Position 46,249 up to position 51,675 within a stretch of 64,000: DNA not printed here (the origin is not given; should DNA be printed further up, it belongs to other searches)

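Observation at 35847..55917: SusC/SusD locus whose whole enzyme set points at bacterial peptidoglycan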

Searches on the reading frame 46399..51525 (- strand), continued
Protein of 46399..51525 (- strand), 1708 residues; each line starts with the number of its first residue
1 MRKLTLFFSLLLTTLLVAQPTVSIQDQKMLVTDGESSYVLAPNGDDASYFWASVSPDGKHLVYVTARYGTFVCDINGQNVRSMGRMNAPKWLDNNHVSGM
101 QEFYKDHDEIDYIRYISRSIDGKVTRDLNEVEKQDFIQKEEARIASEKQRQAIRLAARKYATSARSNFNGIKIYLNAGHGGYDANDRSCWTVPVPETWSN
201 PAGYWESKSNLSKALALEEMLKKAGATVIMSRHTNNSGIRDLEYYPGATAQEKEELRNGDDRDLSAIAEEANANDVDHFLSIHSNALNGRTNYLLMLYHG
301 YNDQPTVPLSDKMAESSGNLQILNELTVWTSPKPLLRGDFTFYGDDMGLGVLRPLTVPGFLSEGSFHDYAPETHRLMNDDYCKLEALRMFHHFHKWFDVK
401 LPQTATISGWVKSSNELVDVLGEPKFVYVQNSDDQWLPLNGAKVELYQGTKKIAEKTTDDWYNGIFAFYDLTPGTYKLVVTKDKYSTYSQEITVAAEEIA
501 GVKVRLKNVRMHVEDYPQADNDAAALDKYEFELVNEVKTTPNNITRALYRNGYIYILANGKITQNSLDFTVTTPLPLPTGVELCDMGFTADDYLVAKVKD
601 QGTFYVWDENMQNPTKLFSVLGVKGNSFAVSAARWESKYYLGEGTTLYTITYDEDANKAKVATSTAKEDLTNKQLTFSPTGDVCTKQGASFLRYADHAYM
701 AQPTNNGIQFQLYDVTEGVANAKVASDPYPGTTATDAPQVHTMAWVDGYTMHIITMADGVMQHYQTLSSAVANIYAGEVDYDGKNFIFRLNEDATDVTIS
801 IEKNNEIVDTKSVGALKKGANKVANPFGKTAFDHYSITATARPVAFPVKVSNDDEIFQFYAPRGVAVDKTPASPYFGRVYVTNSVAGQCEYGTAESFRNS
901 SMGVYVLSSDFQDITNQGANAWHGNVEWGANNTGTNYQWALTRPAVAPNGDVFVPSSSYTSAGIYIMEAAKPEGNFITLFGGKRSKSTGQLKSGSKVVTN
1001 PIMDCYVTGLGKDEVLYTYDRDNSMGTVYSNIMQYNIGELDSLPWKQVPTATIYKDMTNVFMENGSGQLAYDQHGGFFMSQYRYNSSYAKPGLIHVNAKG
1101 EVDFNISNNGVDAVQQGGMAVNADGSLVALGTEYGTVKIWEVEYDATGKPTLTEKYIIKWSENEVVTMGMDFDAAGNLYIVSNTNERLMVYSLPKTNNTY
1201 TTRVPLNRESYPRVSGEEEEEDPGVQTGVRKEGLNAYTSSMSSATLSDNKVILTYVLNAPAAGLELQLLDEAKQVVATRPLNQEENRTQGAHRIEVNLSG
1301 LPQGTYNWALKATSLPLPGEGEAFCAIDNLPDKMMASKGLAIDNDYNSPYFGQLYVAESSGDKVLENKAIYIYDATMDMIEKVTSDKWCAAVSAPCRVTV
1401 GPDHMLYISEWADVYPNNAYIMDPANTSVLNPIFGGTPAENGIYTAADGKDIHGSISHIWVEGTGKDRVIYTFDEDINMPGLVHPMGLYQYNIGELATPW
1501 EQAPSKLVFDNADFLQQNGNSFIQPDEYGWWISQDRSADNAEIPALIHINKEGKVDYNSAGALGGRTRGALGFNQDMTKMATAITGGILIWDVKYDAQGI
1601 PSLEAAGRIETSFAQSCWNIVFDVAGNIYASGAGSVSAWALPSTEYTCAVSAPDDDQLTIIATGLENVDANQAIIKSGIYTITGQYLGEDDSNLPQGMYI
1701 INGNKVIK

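Call 16: find_encoding_contigs(protein=P0120, flank=10000, max_places=2)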
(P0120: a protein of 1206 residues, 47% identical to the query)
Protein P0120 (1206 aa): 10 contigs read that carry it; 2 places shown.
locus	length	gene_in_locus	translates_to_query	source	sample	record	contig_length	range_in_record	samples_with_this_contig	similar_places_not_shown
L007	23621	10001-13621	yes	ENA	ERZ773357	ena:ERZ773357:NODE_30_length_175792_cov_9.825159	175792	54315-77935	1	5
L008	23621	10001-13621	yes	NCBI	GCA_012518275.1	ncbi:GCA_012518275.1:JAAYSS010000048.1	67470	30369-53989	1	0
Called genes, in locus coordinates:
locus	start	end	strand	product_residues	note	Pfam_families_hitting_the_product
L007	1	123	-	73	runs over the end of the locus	PF11387:DUF2795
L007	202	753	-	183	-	PF01923:Cob_adeno_trans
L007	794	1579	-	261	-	PF01135:PCMT (weak), PF01596:Methyltransf_3, PF02390:Methyltransf_4 (faint), PF13847:Methyltransf_31, PF13578:Methyltransf_24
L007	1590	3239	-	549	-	PF00501:AMP-binding, PF13193:AMP-binding_C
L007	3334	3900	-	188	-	PF01381:HTH_3, PF13443:HTH_26, PF05899:Cupin_3 (faint), PF07883:Cupin_2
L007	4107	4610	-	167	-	PF04542:Sigma70_r2, PF08281:Sigma70_r4_2, PF04545:Sigma70_r4 (weak)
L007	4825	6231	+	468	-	PF25145:NfeD1b_N, PF01343:Peptidase_S49 (weak), PF24961:NfeD_membrane, PF01957:NfeD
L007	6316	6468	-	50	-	-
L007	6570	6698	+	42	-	-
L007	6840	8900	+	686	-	PF02638:GHL10, PF18962:Por_Secre_tail (weak)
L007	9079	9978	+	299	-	PF26549:Tricorn_N (faint), PF26550:Tricorn_2nd (faint), PF07676:PD40 (faint)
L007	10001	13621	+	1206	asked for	PF01520:Amidase_3, PF17210:SdrD_B (weak), PF13620:CarboxypepD_reg, PF18962:Por_Secre_tail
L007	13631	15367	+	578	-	PF18962:Por_Secre_tail (weak)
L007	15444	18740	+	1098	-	PF13620:CarboxypepD_reg, PF13715:CarbopepD_reg_2, PF07715:Plug, PF00593:TonB_dep_Rec_b-barrel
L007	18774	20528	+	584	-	PF14322:SusD-like_3 (weak), PF07980:SusD_RagB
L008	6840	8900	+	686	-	PF02638:GHL10, PF18962:Por_Secre_tail (weak)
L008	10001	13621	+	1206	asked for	PF01520:Amidase_3, PF17210:SdrD_B (weak), PF13620:CarboxypepD_reg, PF18962:Por_Secre_tail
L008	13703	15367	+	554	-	PF18962:Por_Secre_tail (weak)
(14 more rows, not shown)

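Call 17: find_encoding_contigs(protein=P0052, flank=10000, max_places=1)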
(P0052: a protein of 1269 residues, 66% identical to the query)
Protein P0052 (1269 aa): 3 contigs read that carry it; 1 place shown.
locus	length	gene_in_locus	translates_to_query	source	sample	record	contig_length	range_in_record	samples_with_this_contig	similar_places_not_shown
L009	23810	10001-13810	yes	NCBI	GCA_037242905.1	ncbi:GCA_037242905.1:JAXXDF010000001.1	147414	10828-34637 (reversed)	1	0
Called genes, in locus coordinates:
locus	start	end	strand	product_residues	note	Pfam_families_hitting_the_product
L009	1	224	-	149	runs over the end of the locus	PF02631:RecX_HTH2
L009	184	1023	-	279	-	PF17827:PrmC_N (weak), PF05971:Methyltransf_10 (weak), PF06325:PrmA, PF05175:MTS, PF07669:Eco57I (weak), PF08242:Methyltransf_12, PF13649:Methyltransf_25, PF13847:Methyltransf_31, +1 more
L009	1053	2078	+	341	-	PF00383:dCMP_cyt_deam_1, PF14437:MafB19-deam, PF01872:RibD_C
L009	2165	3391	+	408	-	PF00155:Aminotran_1_2, PF00266:Aminotran_5, PF01041:DegT_DnrJ_EryC1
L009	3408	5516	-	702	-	PF02838:Glyco_hydro_20b, PF00728:Glyco_hydro_20, PF03174:CHB_HEX_C (weak)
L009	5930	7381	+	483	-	-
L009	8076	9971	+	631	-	PF02638:GHL10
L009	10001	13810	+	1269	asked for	PF01520:Amidase_3, PF13620:CarboxypepD_reg (weak), PF17802:SpaA (faint), PF22904:NOMO1-like_2nd (faint)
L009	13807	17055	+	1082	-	PF13620:CarboxypepD_reg, PF13715:CarbopepD_reg_2, PF07715:Plug, PF00593:TonB_dep_Rec_b-barrel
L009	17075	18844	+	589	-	PF14322:SusD-like_3 (weak), PF07980:SusD_RagB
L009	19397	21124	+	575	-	PF15416:DUF4623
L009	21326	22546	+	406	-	PF07075:NamZ_N, PF20732:NamZ_C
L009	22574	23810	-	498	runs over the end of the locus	PF00657:Lipase_GDSL, PF13472:Lipase_GDSL_2, PF20434:BD-FAE, PF07859:Abhydrolase_3, PF00326:Peptidase_S9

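Call 29: search_solved_structures(query=window:46402-51525:-, max_evalue=0.01)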
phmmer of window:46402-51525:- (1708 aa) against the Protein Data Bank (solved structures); distinct sequences matched with E-value up to 0.01: 1.
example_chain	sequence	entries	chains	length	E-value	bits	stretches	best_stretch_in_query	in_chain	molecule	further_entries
5yzv_A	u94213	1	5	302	0.0079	16.4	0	1119-1149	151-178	Probable serine/threonine-protein kinase PkwA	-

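Call 33: find_related_loci(query=A1, collection=genome_contigs, flank=10000)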
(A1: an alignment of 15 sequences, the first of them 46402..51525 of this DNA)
Query A1 (1708 aa) in genome_contigs; peptide patterns used: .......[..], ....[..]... (x = any residue, [..] = any of these).
93 stretches matched a pattern; 73 encode a relative of the query (tblastn E <= 1e-3); 72 distinct loci.
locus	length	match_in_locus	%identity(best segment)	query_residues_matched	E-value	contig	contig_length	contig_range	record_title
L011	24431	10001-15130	88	1-1708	0e+0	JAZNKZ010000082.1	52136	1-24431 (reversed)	MAG: Paludibacteraceae bacterium isolate T1900044672_TS20190138.MAGScoT_cleanbin_000028 SGB_1597_k141_2802822, whole gen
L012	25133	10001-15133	87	1-1708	0e+0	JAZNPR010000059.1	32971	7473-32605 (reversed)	MAG: Paludibacteraceae bacterium isolate T1900044833_TS20190299.MAGScoT_cleanbin_000033 SGB_2903_k141_1527204, whole gen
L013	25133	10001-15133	86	1-1708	0e+0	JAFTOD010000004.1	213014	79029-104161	MAG: Paludibacteraceae bacterium isolate RGIG3996 Roe_deer_Cecum-4__c1843, whole genome shotgun sequence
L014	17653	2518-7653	84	1-1708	0e+0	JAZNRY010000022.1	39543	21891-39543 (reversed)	MAG: Paludibacteraceae bacterium isolate T1900044812_TS20190278.MAGScoT_cleanbin_000006 SGB_2793_k141_1681703, whole gen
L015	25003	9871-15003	84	1-1708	0e+0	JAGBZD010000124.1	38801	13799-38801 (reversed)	MAG: Paludibacteraceae bacterium isolate RGIG9579 Yak_Colon-4__c817803, whole genome shotgun sequence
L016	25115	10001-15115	79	1-1708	0e+0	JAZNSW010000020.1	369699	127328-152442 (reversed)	MAG: Paludibacteraceae bacterium isolate T1900044806_TS20190272.MAGScoT_cleanbin_000005 SGB_2755_k141_212814, whole geno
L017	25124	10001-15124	94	1-1708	0e+0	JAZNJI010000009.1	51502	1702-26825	MAG: Paludibacteraceae bacterium isolate T1900044680_TS20190146.MAGScoT_cleanbin_000028 SGB_1682_k141_71618, whole genom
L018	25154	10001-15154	77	1-1708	0e+0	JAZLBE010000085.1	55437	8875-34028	MAG: Paludibacteraceae bacterium isolate T1900045066_TC20190060.MAGScoT_cleanbin_000031 SGB_4598_k141_2315042, whole gen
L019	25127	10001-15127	86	1-1708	0e+0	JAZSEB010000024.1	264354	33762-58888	MAG: Paludibacteraceae bacterium isolate T1900044594_TS20190060.MAGScoT_cleanbin_000003 SGB_644_k141_382884, whole genom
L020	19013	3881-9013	86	1-1708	0e+0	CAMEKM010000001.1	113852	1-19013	MAG: uncultured Bacteroidales bacterium isolate SRR15057930_bin.20_metaWRAP_v1.3_MAG genome assembly, contig: ERZ1040743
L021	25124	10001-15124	84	1-1708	0e+0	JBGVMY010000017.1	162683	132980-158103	MAG: Paludibacteraceae bacterium isolate fecal_MAG_247 fecal_MAG_247_contig_0017, whole genome shotgun sequence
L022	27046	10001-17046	76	1-1708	0e+0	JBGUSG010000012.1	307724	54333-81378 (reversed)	MAG: Paludibacteraceae bacterium isolate fecal_MAG_99 fecal_MAG_99_contig_0012, whole genome shotgun sequence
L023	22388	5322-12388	75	1-1708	0e+0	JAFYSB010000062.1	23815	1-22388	MAG: Paludibacteraceae bacterium isolate RGIG7370 Water_buffalos_Cecum-5__c812304, whole genome shotgun sequence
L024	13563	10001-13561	75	1-1629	0e+0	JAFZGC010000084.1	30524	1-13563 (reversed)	MAG: Paludibacteraceae bacterium isolate RGIG7735 Water_buffalos_Rectum-3__c279486, whole genome shotgun sequence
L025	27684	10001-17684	66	1-1708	0e+0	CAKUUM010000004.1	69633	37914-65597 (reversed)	MAG: uncultured Bacteroidales bacterium isolate REFINED_METABAT215_TOP10_CONTIGS_1500_ASSEMBLY_K77_MERGED__Hadza_PheChl_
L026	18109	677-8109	66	1-1708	0e+0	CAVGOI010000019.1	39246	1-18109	Mycobacteriaceae bacterium isolate H07670-L1_cleanbin_000012 genome assembly, contig: Spades_H07670-L1_contig_466, whole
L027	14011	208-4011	66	1-1708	0e+0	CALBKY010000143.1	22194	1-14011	MAG TPA_asm: uncultured Bacteroidales bacterium isolate SRR1747047_bin.50_CONCOCT_v1.1_MAG genome assembly, contig: ERZ8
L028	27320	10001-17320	66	1-1708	0e+0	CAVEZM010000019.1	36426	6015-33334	Acidaminococcaceae bacterium isolate G02620-L1_cleanbin_000020 genome assembly, contig: Spades_G02620-L1_contig_554, who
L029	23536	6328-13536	63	1-1708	0e+0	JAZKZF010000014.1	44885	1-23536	MAG: Paludibacteraceae bacterium isolate T1900045091_TC20190085.MAGScoT_cleanbin_000048 SGB_4704_k141_1916660, whole gen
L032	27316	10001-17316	66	1-1708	0e+0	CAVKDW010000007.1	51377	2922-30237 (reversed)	Muribaculaceae bacterium isolate H07689-L1_cleanbin_000012 genome assembly, contig: Spades_H07689-L1_contig_318, whole g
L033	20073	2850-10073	54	1-1708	0e+0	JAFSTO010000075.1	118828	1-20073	MAG: Paludibacteraceae bacterium isolate RGIG3461 Goat_Rumen.Co__c2868600, whole genome shotgun sequence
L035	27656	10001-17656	66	1-1708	0e+0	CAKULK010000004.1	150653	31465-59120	MAG: uncultured Bacteroidales bacterium isolate REFINED_METABAT215_TOP10_CONTIGS_1500_ASSEMBLY_K77_MERGED__Hadza_PheChl_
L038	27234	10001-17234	51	1-1708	0e+0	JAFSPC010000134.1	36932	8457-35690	MAG: Paludibacteraceae bacterium isolate RGIG3345 Goat_Reticulum-6__c514620, whole genome shotgun sequence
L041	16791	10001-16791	46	22-1708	0e+0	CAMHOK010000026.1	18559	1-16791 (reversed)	MAG: uncultured Bacteroidales bacterium isolate SRR11784282_bin.32_metaWRAP_v1.3_MAG genome assembly, contig: ERZ1220294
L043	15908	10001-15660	51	28-1708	0e+0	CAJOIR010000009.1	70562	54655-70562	Paludibacteraceae bacterium isolate Red_deer_4_mag_39 genome assembly, contig: scaffold_533, whole genome shotgun sequen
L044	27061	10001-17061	75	1-1708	0e+0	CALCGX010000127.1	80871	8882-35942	MAG TPA_asm: uncultured Bacteroidales bacterium isolate SRR6425760_bin.20_CONCOCT_v1.1_MAG genome assembly, contig: ERZ1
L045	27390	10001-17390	48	28-1708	0e+0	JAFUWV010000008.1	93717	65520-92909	MAG: Paludibacteraceae bacterium isolate RGIG4898 Roe_deer_Rumen-2__c4737, whole genome shotgun sequence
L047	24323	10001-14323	47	1-1708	0e+0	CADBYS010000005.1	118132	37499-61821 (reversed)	MAG: uncultured Bacteroidales bacterium isolate RUG14423 genome assembly, contig: RUG14423_asm_5, whole genome shotgun s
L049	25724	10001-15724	45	8-1653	0e+0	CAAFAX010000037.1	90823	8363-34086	MAG TPA_asm: Bacteroidaceae bacterium, isolate HGM04601, WGS project CAAFAX010000000 data, contig: SRS021153_18_k99_2013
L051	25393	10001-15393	40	20-1629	0e+0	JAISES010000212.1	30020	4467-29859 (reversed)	MAG: Prevotella sp. isolate Gx485_bin205 k119_1664951, whole genome shotgun sequence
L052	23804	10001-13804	65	1-1708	0e+0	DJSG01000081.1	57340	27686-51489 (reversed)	MAG TPA_asm: Bacteroidales bacterium UBA6340 UBA6340_contig_127, whole genome shotgun sequence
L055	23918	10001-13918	47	1-1708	0e+0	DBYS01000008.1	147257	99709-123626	MAG TPA_asm: Bacteroidales bacterium UBA1180 UBA1180_contig_12649, whole genome shotgun sequence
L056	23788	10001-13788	48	22-1708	0e+0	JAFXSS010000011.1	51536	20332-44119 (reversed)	MAG: Paludibacteraceae bacterium isolate RGIG6711 Sheep_Rumen-2__c97947, whole genome shotgun sequence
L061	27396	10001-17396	48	16-1708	0e+0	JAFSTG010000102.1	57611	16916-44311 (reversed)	MAG: Paludibacteraceae bacterium isolate RGIG3453 Goat_Rumen.Co__c2340374, whole genome shotgun sequence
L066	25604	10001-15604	40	5-1660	0e+0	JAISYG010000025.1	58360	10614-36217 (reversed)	MAG: Dysgonamonadaceae bacterium isolate Nc350_bin218 k119_4077437, whole genome shotgun sequence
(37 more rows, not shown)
